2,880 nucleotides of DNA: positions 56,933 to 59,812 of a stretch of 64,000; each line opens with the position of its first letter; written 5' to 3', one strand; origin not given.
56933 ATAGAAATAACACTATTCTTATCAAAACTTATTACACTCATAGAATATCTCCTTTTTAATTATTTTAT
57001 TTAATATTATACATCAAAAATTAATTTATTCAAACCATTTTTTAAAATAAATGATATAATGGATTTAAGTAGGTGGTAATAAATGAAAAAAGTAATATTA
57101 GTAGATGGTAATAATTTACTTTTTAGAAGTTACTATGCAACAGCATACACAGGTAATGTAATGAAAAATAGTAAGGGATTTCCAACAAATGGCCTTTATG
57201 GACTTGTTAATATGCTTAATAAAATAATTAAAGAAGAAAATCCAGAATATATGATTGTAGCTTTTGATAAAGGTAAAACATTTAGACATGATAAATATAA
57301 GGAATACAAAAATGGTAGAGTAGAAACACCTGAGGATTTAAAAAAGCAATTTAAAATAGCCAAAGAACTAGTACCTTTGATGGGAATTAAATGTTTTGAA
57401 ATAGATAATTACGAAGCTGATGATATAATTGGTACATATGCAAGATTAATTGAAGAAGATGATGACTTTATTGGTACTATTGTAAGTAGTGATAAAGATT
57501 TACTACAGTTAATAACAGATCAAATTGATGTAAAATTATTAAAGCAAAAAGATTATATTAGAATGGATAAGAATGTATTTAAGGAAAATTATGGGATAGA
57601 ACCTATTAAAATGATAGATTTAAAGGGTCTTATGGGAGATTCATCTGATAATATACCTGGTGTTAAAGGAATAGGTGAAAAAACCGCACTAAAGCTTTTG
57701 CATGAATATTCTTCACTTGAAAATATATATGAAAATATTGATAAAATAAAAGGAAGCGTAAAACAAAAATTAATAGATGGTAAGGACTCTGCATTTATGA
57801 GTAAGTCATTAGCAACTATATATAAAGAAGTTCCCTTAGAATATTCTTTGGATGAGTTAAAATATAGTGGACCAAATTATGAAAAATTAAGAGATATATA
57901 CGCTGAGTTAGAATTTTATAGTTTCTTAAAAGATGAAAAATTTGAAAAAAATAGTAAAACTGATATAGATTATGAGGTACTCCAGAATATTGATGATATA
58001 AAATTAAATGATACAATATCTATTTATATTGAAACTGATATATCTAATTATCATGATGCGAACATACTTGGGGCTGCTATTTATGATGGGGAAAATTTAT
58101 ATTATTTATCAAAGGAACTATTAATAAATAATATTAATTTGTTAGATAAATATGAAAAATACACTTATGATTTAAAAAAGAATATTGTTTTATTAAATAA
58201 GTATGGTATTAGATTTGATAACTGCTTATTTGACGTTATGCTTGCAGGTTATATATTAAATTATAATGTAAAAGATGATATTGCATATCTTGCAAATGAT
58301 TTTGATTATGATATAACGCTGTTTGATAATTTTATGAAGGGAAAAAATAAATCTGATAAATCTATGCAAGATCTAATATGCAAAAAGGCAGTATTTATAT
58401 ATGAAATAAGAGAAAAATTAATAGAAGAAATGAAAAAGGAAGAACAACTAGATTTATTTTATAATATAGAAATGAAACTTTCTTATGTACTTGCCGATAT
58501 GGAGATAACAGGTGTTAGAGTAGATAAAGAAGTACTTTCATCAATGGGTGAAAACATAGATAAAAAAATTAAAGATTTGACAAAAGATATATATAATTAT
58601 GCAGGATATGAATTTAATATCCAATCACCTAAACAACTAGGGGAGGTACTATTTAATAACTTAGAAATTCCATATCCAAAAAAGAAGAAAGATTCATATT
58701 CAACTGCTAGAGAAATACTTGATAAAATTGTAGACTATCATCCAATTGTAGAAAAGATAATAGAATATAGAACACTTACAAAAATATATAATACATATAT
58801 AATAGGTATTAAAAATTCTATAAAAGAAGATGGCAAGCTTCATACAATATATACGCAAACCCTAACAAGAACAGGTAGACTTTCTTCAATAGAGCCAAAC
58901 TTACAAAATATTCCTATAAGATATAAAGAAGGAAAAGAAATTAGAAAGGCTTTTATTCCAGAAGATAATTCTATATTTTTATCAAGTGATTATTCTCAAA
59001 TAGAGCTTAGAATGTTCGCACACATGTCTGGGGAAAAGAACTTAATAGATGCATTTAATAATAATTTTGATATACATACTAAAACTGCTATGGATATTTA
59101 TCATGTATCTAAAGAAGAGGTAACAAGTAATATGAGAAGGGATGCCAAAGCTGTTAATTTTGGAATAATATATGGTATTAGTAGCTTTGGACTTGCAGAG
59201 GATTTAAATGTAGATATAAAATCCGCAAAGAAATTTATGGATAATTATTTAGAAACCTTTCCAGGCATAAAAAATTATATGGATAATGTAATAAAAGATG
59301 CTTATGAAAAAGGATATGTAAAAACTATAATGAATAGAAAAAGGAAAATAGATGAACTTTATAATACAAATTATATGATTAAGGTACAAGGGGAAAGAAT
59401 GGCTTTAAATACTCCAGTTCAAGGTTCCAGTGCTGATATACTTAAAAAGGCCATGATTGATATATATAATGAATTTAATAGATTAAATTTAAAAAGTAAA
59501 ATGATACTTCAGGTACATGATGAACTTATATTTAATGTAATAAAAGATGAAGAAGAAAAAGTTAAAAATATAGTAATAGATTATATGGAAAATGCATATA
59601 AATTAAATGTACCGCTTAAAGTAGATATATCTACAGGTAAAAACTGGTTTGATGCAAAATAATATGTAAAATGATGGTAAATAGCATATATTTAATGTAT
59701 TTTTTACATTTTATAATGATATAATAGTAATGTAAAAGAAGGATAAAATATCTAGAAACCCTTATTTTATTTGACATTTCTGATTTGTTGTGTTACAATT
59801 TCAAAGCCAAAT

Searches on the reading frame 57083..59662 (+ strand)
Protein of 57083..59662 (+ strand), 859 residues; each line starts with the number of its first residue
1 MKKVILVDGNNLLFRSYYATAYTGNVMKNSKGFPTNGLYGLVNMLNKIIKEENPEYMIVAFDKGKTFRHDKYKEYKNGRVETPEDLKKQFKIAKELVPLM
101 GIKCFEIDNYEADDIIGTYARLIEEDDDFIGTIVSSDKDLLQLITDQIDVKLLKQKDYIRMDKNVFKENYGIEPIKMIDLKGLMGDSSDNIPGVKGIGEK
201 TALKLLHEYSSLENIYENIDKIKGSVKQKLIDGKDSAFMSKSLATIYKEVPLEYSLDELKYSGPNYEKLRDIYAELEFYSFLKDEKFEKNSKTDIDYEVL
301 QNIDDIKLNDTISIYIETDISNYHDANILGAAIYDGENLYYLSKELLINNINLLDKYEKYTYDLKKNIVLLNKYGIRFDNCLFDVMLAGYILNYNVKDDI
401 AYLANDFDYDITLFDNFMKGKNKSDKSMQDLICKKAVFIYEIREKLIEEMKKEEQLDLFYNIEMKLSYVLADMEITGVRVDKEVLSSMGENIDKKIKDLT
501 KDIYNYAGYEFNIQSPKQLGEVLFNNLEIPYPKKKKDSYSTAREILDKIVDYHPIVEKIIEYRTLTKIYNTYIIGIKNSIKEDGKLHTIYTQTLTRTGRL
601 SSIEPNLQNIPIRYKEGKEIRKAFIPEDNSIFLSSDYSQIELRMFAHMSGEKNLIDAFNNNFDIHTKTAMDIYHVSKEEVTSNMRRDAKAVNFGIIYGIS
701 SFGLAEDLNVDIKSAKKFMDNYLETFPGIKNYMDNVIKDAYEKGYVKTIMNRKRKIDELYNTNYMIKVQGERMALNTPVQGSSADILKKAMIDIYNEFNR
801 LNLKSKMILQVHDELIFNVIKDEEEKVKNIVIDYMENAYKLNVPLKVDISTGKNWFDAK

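Call 67: search_protein_families(library=pfam, proteins=[window:57083-59662:+], max_evalue=1e-8)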
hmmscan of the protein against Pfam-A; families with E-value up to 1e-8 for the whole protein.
window:57083-59662:+ (859 aa): 4 families
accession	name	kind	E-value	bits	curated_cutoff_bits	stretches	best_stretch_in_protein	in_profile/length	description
PF00476.26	DNA_pol_A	-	5e-150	500.1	34.3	1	483-856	2-380/381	DNA polymerase family A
PF02739.22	5_3_exonuc_N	-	2.7e-55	187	34.3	1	3-171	1-164/164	5'-3' exonuclease, N-terminal resolvase-like domain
PF01367.25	5_3_exonuc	-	1.3e-36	125.4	40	1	172-266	1-96/97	5'-3' exonuclease, C-terminal SAM fold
PF22619.2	DNA_polI_exo1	-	4.9e-20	72.2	27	1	314-441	1-139/140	DNA polymerase I, ribonuclease H-like domain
